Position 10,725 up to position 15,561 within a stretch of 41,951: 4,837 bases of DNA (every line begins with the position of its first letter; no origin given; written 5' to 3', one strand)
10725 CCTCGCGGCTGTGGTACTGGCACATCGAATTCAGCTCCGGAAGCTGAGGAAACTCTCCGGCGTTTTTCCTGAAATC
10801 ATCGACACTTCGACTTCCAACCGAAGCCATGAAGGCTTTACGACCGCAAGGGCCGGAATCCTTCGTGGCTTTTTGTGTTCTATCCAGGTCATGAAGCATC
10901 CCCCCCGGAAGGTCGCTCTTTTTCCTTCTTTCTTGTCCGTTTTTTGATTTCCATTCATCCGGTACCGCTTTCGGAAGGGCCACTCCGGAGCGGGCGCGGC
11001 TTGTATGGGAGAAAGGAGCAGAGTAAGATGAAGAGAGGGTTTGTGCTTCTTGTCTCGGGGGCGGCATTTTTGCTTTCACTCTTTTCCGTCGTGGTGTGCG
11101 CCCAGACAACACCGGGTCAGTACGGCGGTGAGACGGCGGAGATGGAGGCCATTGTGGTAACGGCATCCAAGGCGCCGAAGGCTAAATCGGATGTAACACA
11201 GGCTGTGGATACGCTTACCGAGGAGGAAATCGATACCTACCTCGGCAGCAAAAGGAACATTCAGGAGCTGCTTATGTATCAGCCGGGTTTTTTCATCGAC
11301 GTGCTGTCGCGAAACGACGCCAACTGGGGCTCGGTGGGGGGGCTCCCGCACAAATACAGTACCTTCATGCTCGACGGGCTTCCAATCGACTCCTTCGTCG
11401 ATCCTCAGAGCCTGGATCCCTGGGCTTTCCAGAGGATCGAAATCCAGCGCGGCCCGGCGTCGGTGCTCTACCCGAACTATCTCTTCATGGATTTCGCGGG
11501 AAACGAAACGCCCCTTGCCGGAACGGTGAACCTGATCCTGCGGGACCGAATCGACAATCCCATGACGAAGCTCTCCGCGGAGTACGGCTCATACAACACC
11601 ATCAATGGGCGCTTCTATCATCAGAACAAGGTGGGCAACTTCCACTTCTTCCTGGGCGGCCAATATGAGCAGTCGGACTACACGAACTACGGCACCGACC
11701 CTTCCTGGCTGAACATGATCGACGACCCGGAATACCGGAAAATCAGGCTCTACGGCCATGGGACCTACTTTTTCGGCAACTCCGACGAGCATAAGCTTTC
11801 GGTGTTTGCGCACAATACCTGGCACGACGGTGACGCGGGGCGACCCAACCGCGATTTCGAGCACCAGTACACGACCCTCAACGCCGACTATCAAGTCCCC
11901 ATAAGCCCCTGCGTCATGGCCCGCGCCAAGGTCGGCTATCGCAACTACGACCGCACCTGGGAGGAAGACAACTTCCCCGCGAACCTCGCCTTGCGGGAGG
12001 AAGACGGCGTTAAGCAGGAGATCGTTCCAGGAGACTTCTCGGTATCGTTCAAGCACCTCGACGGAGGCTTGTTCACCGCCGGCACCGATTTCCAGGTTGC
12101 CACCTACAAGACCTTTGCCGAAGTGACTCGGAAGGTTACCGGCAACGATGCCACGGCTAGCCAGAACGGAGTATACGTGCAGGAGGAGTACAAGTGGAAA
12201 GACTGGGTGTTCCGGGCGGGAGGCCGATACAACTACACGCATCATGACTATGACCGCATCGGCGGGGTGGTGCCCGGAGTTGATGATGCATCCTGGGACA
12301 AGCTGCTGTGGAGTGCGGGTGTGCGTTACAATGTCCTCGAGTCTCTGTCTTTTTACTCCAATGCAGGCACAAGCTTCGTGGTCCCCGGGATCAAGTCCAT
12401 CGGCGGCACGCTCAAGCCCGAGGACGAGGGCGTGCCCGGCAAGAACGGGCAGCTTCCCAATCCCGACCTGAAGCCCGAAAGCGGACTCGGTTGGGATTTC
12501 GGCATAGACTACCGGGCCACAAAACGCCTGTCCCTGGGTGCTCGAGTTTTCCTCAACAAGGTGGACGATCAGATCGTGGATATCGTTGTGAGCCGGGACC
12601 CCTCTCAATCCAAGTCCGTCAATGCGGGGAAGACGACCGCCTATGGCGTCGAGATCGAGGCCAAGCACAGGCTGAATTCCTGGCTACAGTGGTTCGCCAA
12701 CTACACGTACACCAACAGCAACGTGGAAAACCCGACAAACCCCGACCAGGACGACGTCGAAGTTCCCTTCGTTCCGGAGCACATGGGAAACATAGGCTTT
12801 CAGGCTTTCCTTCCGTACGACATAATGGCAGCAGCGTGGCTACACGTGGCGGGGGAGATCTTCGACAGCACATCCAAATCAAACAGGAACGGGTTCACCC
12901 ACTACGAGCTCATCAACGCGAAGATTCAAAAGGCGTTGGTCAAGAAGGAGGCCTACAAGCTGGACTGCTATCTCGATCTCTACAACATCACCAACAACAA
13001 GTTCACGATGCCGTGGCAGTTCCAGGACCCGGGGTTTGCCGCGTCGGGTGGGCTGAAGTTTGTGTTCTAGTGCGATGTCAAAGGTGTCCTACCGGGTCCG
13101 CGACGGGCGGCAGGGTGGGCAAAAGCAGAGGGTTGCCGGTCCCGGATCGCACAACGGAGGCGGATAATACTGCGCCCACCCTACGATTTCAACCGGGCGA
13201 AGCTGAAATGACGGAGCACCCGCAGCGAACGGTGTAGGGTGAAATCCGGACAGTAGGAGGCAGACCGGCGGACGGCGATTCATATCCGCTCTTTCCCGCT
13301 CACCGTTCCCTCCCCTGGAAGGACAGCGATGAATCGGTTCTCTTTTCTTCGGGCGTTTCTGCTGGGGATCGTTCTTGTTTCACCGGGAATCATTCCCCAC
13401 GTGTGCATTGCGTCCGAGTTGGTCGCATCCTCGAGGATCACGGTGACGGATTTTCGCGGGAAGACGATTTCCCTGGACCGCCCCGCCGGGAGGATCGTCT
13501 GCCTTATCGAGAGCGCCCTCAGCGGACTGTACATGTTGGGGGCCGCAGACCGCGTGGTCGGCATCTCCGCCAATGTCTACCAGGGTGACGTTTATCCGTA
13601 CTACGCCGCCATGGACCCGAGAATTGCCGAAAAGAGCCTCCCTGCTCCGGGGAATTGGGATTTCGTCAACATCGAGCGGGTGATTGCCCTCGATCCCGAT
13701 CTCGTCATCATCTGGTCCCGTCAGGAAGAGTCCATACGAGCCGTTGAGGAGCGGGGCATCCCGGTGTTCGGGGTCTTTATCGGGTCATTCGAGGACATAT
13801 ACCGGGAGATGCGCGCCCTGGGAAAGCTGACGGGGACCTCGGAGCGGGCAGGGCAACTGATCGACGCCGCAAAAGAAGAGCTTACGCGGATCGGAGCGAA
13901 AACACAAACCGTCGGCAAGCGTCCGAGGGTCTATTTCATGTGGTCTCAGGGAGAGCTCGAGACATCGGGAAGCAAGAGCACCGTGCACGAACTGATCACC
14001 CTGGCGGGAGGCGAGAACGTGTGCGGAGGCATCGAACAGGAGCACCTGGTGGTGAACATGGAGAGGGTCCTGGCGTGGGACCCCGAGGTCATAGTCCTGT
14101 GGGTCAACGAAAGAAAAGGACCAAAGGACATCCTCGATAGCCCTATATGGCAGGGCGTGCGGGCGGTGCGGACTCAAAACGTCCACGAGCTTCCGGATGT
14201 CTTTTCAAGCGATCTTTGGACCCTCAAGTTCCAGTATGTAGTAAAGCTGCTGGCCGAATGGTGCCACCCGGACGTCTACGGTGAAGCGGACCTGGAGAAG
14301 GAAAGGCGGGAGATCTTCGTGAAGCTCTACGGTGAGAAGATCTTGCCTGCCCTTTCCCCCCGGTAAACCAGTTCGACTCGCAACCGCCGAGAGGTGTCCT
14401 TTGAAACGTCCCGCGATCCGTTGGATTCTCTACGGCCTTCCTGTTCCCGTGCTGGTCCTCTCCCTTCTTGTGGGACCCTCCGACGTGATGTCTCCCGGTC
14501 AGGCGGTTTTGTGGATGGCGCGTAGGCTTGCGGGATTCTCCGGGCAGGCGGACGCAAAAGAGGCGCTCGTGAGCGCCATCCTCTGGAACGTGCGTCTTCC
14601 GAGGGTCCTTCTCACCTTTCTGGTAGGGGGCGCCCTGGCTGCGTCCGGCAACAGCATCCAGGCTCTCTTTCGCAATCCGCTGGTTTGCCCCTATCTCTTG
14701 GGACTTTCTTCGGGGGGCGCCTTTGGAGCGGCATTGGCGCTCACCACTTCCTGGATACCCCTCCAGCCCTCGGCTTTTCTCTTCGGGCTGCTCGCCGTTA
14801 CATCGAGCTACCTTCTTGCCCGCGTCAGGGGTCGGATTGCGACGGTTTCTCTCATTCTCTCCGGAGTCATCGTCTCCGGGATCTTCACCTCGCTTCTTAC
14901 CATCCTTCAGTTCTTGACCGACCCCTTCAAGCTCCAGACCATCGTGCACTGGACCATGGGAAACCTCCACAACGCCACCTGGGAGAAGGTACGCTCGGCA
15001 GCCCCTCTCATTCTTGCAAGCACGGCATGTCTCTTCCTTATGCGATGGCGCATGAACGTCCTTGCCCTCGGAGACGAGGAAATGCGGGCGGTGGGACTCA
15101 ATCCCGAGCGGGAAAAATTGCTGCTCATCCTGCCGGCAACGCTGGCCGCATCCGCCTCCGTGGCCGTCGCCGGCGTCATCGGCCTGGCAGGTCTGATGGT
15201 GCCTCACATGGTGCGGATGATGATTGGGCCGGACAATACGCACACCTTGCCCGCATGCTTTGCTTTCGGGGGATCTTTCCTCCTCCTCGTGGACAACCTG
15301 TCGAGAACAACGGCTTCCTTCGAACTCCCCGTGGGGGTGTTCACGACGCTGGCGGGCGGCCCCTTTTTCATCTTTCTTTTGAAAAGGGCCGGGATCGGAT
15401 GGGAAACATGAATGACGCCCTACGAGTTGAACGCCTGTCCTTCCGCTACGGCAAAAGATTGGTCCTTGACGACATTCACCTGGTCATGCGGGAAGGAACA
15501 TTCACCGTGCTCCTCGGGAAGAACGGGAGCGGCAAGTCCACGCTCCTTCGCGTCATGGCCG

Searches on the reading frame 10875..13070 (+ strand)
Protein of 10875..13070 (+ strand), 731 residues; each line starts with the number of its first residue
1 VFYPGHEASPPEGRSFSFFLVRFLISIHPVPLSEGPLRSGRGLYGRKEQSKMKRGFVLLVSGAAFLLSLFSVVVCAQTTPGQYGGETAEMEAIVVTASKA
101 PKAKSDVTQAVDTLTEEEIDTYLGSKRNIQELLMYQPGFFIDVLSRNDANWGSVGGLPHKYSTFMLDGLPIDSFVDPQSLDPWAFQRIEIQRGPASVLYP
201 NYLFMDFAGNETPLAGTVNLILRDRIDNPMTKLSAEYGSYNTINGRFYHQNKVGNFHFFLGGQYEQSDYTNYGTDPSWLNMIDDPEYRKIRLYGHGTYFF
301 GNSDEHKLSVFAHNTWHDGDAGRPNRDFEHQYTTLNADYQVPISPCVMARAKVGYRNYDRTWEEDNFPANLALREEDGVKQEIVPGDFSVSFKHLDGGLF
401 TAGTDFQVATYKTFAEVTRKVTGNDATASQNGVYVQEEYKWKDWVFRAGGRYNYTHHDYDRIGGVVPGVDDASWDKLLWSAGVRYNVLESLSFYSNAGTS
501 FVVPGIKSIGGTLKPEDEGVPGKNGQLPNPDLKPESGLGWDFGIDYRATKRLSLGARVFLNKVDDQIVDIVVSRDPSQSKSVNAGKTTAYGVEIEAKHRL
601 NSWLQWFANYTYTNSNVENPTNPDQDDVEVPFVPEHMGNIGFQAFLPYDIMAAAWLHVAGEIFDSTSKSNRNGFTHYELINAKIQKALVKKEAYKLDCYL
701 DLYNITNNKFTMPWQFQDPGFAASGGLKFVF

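Call 28: search_protein_families(library=pfam, proteins=[window:10875-13070:+], max_evalue=0.00001)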
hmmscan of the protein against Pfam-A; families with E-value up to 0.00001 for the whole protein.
window:10875-13070:+ (731 aa): 3 families
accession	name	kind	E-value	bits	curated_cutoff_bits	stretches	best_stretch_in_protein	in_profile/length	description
PF00593.30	TonB_dep_Rec_b-barrel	-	4.1e-42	146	27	1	240-645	14-379/436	TonB dependent receptor-like, beta-barrel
PF07715.20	Plug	-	1e-13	52.2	23.9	1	104-199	2-99/107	TonB-dependent Receptor Plug Domain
PF14905.12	OMP_b-brl_3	-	1.2e-10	41.5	27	1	431-706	115-374/408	Outer membrane protein beta-barrel family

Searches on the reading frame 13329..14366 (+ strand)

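Call 28: search_protein_families(library=pfam, proteins=[window:13329-14366:+], max_evalue=0.00001)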
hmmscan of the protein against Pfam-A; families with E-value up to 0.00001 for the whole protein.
window:13329-14366:+ (345 aa): 1 family
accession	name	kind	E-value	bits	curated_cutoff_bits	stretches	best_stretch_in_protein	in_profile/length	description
PF01497.23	Peripla_BP_2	-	9.7e-32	110.7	27.5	1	56-290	1-233/235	Periplasmic binding protein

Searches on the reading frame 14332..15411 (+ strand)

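Call 28: search_protein_families(library=pfam, proteins=[window:14332-15411:+], max_evalue=0.00001)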
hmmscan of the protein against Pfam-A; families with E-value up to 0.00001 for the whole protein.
window:14332-15411:+ (359 aa): 1 family
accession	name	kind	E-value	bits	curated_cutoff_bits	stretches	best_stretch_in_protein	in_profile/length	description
PF01032.23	FecCD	-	5.5e-81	272.4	26.5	1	41-352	6-311/311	FecCD transport family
